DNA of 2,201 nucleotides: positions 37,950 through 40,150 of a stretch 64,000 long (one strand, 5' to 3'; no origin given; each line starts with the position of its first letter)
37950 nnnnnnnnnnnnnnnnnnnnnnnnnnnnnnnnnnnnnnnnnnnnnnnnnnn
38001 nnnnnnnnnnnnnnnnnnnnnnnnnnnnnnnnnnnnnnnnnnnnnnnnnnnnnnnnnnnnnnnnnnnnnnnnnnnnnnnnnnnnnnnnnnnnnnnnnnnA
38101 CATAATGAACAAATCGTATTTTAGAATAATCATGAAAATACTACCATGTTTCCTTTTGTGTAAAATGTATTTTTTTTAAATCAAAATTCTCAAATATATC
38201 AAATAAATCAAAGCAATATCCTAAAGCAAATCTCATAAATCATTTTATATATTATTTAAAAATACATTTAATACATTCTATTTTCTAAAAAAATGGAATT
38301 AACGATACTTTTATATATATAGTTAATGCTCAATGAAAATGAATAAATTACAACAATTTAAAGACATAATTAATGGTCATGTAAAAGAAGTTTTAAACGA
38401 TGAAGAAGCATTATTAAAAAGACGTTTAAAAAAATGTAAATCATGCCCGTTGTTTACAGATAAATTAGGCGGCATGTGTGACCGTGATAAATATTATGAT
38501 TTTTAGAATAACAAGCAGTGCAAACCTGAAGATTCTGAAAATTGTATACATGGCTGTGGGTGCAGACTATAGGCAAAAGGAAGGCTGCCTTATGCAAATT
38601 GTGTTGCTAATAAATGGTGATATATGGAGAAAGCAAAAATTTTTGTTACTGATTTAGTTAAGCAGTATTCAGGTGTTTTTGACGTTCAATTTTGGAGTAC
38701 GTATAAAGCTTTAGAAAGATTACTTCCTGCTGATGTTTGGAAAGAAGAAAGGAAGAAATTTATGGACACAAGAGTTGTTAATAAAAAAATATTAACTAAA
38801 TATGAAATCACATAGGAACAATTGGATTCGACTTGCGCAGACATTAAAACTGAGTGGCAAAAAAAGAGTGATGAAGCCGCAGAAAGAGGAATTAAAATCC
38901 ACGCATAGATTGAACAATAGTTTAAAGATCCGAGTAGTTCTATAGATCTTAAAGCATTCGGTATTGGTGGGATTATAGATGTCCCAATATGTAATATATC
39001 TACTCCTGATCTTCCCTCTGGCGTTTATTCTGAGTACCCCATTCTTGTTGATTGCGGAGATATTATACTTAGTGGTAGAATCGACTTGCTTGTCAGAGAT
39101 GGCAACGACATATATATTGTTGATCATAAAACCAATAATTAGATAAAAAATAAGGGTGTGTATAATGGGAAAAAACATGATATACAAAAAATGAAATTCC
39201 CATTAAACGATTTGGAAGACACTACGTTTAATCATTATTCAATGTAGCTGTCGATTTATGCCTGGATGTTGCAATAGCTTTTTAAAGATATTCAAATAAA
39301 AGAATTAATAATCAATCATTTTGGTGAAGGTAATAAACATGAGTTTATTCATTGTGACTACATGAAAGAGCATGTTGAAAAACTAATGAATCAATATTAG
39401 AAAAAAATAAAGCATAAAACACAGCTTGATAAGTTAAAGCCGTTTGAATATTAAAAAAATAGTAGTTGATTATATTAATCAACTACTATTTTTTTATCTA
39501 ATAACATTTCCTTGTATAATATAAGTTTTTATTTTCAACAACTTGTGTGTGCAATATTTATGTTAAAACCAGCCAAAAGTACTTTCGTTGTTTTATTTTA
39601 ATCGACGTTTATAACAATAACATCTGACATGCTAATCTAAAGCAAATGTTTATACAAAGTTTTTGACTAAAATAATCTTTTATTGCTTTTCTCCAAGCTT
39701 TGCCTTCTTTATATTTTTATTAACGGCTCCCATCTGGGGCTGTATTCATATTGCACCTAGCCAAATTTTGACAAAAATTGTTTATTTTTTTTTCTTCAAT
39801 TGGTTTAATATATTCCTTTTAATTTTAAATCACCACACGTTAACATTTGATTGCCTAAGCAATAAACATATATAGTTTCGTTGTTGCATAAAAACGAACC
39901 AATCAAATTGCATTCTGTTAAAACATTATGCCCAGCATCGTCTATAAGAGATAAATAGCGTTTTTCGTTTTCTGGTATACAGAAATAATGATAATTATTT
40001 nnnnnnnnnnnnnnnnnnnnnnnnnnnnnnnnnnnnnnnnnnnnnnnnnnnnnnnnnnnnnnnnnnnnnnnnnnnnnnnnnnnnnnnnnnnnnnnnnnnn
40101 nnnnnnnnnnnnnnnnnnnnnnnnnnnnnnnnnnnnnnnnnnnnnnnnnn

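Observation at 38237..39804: Opposite-strand island (Cys-rich protein plus PD-(D/E)xK nuclease) and a ~300-nt silent spacer inside the tail operon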

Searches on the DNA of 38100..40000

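Call 81: search_rna_families(source=window, start=38100, end=40000, threshold=evalue, max_evalue=1)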
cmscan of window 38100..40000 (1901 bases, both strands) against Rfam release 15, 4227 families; matches with E-value up to 1: 2.
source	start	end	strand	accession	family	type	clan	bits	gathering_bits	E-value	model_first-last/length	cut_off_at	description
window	39451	39491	+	RF00125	IS128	Gene; sRNA;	-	18.8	80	0.62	158-198/209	no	IS128 RNA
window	39446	39493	+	RF01472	rli40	Gene; sRNA;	-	18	100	0.11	1-263/263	no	Listeria sRNA rli40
